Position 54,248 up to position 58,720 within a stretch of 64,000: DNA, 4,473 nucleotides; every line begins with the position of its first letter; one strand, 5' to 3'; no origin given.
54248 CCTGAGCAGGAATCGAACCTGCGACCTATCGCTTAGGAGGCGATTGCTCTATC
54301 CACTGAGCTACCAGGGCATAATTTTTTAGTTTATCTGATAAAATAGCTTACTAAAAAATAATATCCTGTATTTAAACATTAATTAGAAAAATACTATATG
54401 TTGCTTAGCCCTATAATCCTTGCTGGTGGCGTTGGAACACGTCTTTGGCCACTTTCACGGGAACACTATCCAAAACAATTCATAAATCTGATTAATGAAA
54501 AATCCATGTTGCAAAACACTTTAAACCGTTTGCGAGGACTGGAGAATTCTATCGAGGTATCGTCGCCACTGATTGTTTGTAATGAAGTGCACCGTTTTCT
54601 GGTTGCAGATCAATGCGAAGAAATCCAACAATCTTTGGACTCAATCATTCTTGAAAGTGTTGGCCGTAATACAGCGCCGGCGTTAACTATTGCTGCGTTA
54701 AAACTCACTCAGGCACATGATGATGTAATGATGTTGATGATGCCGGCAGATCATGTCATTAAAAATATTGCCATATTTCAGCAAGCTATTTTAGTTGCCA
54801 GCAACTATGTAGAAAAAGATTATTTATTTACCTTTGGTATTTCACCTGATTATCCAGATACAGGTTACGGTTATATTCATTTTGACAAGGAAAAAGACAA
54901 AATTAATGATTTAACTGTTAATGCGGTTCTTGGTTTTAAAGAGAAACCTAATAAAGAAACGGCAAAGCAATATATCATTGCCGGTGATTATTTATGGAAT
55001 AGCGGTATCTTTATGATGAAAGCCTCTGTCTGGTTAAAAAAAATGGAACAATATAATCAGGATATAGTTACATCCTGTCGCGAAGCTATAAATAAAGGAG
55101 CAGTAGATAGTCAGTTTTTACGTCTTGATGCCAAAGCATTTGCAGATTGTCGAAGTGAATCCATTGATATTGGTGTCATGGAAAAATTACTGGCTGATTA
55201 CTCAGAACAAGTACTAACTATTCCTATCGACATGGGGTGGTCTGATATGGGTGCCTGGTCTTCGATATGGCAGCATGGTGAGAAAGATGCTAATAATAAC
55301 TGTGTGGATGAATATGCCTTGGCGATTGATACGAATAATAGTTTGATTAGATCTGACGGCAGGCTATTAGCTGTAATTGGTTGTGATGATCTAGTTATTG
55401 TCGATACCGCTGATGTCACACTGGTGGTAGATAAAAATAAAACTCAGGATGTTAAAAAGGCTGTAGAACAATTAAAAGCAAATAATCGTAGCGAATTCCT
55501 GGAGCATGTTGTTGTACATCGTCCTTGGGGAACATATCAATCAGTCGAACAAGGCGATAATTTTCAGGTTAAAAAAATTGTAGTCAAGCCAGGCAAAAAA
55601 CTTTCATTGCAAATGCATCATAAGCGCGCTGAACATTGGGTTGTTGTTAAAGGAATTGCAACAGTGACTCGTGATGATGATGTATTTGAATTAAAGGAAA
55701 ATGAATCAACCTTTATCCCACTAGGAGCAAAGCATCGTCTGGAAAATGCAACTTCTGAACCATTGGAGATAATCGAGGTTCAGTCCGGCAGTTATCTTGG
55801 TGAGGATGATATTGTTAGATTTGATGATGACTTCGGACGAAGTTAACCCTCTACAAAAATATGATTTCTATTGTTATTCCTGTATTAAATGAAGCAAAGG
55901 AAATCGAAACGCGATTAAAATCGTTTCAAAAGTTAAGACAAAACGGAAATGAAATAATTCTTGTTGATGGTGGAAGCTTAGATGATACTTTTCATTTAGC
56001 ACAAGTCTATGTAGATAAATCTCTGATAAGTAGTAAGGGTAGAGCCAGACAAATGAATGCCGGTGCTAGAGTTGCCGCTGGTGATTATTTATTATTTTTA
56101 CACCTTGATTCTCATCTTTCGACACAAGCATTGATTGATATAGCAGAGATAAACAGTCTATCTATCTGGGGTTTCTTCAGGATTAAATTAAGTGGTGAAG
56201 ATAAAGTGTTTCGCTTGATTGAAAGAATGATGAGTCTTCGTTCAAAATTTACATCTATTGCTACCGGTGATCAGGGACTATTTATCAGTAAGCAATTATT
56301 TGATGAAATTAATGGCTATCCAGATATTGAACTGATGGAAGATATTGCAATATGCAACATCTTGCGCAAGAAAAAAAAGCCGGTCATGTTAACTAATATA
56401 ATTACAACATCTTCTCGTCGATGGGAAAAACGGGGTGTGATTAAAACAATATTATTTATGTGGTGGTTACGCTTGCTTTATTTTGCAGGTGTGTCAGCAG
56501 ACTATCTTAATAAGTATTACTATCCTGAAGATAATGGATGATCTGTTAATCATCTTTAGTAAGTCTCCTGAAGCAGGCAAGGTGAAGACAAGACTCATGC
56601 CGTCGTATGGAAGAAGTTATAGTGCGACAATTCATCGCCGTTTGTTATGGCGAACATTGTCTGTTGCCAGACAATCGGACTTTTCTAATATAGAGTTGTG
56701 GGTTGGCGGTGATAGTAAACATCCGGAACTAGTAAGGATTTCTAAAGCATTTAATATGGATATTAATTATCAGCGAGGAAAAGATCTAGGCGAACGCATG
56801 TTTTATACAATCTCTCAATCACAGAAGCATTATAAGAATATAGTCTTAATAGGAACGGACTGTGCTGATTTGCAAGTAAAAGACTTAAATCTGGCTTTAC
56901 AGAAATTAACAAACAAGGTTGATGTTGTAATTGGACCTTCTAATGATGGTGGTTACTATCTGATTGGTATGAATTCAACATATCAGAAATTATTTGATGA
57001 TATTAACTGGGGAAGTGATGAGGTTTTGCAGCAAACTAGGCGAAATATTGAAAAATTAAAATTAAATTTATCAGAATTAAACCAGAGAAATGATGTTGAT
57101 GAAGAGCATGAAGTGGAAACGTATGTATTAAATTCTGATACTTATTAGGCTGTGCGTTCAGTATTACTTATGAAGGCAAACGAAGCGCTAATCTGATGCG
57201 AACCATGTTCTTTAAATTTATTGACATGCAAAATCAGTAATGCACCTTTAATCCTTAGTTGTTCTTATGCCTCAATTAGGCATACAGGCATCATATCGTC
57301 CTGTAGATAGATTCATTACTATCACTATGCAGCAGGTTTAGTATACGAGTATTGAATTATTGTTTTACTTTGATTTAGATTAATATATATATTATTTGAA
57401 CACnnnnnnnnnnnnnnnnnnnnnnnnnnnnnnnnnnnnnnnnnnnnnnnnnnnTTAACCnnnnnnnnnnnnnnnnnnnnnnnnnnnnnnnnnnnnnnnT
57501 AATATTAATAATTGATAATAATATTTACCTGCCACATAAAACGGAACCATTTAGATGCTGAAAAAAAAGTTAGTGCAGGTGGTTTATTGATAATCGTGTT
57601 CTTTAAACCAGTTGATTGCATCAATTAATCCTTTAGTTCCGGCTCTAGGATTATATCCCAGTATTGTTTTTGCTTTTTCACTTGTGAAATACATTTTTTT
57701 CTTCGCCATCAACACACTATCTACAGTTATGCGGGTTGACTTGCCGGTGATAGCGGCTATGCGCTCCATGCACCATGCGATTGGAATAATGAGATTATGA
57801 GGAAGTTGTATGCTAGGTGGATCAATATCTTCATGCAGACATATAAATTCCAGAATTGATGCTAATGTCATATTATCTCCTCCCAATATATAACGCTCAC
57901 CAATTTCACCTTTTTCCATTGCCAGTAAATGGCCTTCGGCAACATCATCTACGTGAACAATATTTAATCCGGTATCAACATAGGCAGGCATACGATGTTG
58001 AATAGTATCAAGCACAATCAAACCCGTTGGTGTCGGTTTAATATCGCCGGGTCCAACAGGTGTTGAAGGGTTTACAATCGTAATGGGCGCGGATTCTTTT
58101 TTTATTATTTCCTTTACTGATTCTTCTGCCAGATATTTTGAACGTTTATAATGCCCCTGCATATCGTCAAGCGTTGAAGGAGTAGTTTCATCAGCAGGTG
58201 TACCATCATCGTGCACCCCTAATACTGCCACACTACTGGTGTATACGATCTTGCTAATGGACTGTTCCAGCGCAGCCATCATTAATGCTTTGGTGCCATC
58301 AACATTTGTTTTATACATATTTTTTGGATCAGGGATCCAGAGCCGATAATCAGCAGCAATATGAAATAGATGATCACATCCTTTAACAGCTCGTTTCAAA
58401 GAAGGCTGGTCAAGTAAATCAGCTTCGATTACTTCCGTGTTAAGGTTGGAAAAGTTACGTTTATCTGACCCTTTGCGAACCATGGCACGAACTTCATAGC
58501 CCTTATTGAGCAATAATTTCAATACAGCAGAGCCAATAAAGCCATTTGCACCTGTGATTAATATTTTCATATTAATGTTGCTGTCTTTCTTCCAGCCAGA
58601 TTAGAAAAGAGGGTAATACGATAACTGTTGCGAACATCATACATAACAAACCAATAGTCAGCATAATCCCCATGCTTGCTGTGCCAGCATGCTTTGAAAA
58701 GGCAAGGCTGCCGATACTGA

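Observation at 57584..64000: Hopanoid operon shc-hpnG-PhyH dioxygenase-hpnN-hpnA with a non-canonical oxygenase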

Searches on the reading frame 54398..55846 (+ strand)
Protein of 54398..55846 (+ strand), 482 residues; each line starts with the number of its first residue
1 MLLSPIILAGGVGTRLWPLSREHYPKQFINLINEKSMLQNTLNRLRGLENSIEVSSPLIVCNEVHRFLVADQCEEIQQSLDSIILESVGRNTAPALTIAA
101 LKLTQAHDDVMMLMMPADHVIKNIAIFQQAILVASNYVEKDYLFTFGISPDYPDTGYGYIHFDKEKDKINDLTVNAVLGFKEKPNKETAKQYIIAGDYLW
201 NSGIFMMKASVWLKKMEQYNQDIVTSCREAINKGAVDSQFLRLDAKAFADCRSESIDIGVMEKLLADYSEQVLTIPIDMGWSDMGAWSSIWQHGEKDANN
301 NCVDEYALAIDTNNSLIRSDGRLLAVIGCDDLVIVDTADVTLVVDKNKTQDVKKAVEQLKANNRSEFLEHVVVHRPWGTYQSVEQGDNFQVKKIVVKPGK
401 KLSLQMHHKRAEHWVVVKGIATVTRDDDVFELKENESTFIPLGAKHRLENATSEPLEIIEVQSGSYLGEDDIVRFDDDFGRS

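Call 3: search_protein_families(library=pfam, proteins=[window:54398-55846:+])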
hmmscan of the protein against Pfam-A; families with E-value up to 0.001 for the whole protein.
window:54398-55846:+ (482 aa): 5 families
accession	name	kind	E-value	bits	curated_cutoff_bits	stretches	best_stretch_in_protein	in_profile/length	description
PF00483.29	NTP_transferase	-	1.3e-54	185.8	21.2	1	5-298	2-243/245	Nucleotidyl transferase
PF01050.24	MannoseP_isomer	-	4.6e-52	175.5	23.6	1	362-477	1-116/116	Mannose-6-phosphate isomerase C-terminal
PF22640.1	ManC_GMP_beta-helix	-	4.7e-16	58.9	27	1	308-359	4-55/55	MannoseP isomerase/GMP-like beta-helix domain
PF07883.17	Cupin_2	-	2.5e-11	43.5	27.2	1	395-461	4-69/70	Cupin domain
PF12804.13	NTP_transf_3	-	9.1e-05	23.1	27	1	6-67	2-49/160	MobA-like NTP transferase domain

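Call 4: search_protein_families(library=ncbifam, proteins=[window:54398-55846:+])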
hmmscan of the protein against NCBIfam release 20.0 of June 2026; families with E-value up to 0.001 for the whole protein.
window:54398-55846:+ (482 aa): 5 families
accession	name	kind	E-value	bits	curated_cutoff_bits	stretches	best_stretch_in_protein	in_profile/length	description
TIGR01479.1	GMP_PMI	equivalog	4.9e-185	615.8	372.95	1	4-480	2-466/467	mannose-1-phosphate guanylyltransferase/mannose-6-phosphate isomerase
NF012004.0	PRK15460.1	equivalog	2e-159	531.3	859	1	3-481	6-477/478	mannose-1-phosphate guanyltransferase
TIGR03992.1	Arch_glmU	subfamily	5.9e-07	28.7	292.1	1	6-219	4-187/393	bifunctional sugar-1-phosphate nucleotidylyltransferase/acetyltransferase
TIGR01207.1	rmlA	equivalog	0.00021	20.5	360.65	0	6-242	3-215/286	glucose-1-phosphate thymidylyltransferase RfbA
NF041313.1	UDPGP_AglF_Halo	equivalog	0.00061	19.3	400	0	5-50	3-46/234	UTP--glucose-1-phosphate uridylyltransferase AglF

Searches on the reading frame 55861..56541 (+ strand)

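Call 3: search_protein_families(library=pfam, proteins=[window:55861-56541:+])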
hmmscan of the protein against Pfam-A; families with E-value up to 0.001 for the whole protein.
window:55861-56541:+ (226 aa): 2 families
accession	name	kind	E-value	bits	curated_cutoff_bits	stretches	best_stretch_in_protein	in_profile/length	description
PF00535.33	Glycos_transf_2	-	3e-13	50.5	23.3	1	3-91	1-96/168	Glycosyl transferase family 2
PF10111.15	Glyco_tranf_2_2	-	2.3e-07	31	27.3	1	3-98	1-107/276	Glycosyltransferase like family 2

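Call 4: search_protein_families(library=ncbifam, proteins=[window:55861-56541:+])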
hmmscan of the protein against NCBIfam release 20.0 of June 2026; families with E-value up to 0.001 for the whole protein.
window:55861-56541:+ (226 aa): 11 families
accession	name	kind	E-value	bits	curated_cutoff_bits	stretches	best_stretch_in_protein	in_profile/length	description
TIGR04283.1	glyco_like_mftF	equivalog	1.1e-75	254.1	182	1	2-220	1-221/221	TIGR04283 family arsenosugar biosynthesis glycosyltransferase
NF007482.0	PRK10073.1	equivalog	8.7e-10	38.1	423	1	2-102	8-117/334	glycosyltransferase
TIGR03937.1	PgaC_IcaA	equivalog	3.1e-09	36.3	422.3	1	1-91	46-143/407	poly-beta-1,6-N-acetyl-D-glucosamine synthase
TIGR03965.1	mycofact_glyco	equivalog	5.1e-06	25.6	280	1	2-83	76-164/467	mycofactocin biosynthesis glycosyltransferase MftF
TIGR04182.1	glyco_TIGR04182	equivalog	1.1e-05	25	325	1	2-85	2-84/293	S-layer glycoprotein N-glycosyltransferase AglJ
NF010496.0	PRK13915.1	equivalog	2.1e-05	23.8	262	1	2-78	33-121/307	glucosyl-3-phosphoglycerate synthase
NF041875.1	EPS_EpsD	equivalog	4e-05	23.2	370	1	2-87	1-93/325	exopolysaccharide biosynthesis glycosyltransferase EpsD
NF045692.1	OglycostaseCruG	equivalog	7e-05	21.9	600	1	2-48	43-89/386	2'-O-glycosyltransferase CruG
TIGR03111.1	glyc2_xrt_Gpos1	hypoth_equivalog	0.00011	21.1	363.95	1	2-94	51-152/439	TIGR03111 family XrtG-associated glycosyltransferase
NF047683.1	TeichurnBiosyTuaG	equivalog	0.00032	20.4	400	1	2-82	8-95/252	teichuronic acid biosynthesis protein TuaG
TIGR03469.1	HpnB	hypoth_equivalog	0.00071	18.7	379.25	0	2-50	46-95/386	hopene-associated glycosyltransferase HpnB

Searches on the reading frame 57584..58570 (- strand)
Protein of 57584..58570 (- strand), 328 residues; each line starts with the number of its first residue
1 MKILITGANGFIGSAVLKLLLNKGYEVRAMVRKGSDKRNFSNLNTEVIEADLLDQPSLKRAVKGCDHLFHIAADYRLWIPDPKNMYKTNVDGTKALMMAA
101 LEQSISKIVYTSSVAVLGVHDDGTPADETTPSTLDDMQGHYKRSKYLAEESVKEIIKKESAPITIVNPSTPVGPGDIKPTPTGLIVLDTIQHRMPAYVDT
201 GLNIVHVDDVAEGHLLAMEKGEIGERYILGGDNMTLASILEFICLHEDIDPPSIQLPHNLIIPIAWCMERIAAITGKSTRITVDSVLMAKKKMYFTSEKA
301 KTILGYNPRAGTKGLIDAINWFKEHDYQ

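Call 3: search_protein_families(library=pfam, proteins=[window:57584-58570:-])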
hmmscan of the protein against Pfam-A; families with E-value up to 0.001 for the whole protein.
window:57584-58570:- (328 aa): 9 families
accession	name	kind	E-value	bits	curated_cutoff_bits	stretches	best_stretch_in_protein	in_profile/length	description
PF01370.27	Epimerase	-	5.3e-40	137.8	20.9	1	3-230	1-240/240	NAD dependent epimerase/dehydratase family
PF01073.25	3Beta_HSD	-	1.2e-25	90.6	22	1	4-219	1-230/280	3-beta hydroxysteroid dehydrogenase/isomerase family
PF16363.11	GDP_Man_Dehyd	-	3e-21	76.7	27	1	4-316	1-329/332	GDP-mannose 4,6 dehydratase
PF07993.18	NAD_binding_4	-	1.1e-20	74.3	20.1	1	53-181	77-213/258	Male sterility protein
PF13460.12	NAD_binding_10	-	1.2e-19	71.3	27.2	1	7-169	1-144/184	NAD(P)H-binding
PF05368.20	NmrA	-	6.3e-15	56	27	1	2-113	4-107/298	NmrA-like family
PF04321.23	RmlD_sub_bind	-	1e-10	41.6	27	1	1-157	1-141/287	RmlD substrate binding domain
PF02719.21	Polysacc_synt_2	-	9.7e-08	32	20.2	1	3-113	1-128/293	Polysaccharide biosynthesis protein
PF00106.31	adh_short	-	0.00074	19.5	26.6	0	3-66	3-72/195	short chain dehydrogenase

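Call 4: search_protein_families(library=ncbifam, proteins=[window:57584-58570:-])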
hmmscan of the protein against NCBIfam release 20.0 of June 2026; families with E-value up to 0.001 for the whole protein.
window:57584-58570:- (328 aa): 41 families (the best 25 are shown)
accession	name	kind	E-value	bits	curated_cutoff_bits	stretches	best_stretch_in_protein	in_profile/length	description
TIGR03466.1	HpnA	hypoth_equivalog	1.2e-142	474.6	367.65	1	1-327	1-326/327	hopanoid-associated sugar epimerase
NF052578.1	StrlDmthSdmBMthl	equivalog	1e-59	203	600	1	1-327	1-327/328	sterol demethylase protein SdmB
NF042423.1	oxyalk_red_Shew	equivalog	4e-33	114.9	580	1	2-309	10-321/331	2-alkyl-3-oxoalkanoate reductase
NF042422.1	oxyalk_red_OleD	equivalog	8.5e-27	94.4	580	1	1-241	1-244/329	2-alkyl-3-oxoalkanoate reductase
TIGR04180.1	EDH_00030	hypoth_equivalog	9.7e-23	80.7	475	1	3-175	1-179/297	NAD-dependent 4,6-dehydratase LegB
TIGR01179.1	galE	equivalog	5.4e-20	71.5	262.3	1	2-158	1-162/332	UDP-glucose 4-epimerase GalE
TIGR01746.1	Thioester-redct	subfamily_domain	6.6e-19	68.4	213.35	1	2-170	1-194/371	thioester reductase domain-containing protein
NF041293.1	G6PDh_Azf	equivalog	1.4e-18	67.3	400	1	3-121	5-123/252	NAD-dependent glucose-6-phosphate dehydrogenase Azf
NF005539.0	PRK07201.1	equivalog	1.3e-15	57.2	549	1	1-174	1-180/657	SDR family oxidoreductase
TIGR02197.1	heptose_epim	equivalog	3.3e-15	56.1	274.6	1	3-160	1-157/316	ADP-glyceromanno-heptose 6-epimerase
TIGR01181.1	dTDP_gluc_dehyt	equivalog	8.7e-15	54.6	365.1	1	2-257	1-264/321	dTDP-glucose 4,6-dehydratase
NF058621.1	DiazavRedAvaA7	equivalog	2.3e-13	50.5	400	1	1-224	1-225/304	3-diazoavenalumate denitrifying reductase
NF004520.0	PRK05865.1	equivalog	7.9e-12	43.9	1509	1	1-209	1-162/854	sugar epimerase family protein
NF007956.0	PRK10675.1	subfamily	1.6e-10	40.7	394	1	1-173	1-182/338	UDP-glucose 4-epimerase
NF007582.0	PRK10217.1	equivalog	5.6e-10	38.8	698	1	2-252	3-276/355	dTDP-glucose 4,6-dehydratase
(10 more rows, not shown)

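Call 21: list_cluster_members(proteins=[P0027, window:57584-58570:-, window:58572-61157:-])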
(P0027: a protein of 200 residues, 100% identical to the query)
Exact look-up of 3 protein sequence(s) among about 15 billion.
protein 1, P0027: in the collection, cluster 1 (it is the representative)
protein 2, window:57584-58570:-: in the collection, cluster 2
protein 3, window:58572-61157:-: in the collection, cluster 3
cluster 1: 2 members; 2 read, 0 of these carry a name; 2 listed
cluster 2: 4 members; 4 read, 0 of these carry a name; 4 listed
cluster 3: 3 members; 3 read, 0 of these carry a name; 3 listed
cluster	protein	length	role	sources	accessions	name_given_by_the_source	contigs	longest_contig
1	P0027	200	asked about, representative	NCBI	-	-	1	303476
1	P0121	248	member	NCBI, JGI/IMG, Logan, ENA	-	-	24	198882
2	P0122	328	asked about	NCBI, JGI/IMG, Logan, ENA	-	-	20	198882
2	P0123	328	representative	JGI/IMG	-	-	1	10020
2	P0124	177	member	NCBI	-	-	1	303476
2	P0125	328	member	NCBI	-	-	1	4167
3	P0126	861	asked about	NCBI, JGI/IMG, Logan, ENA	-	-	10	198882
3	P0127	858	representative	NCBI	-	-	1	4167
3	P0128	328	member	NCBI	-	-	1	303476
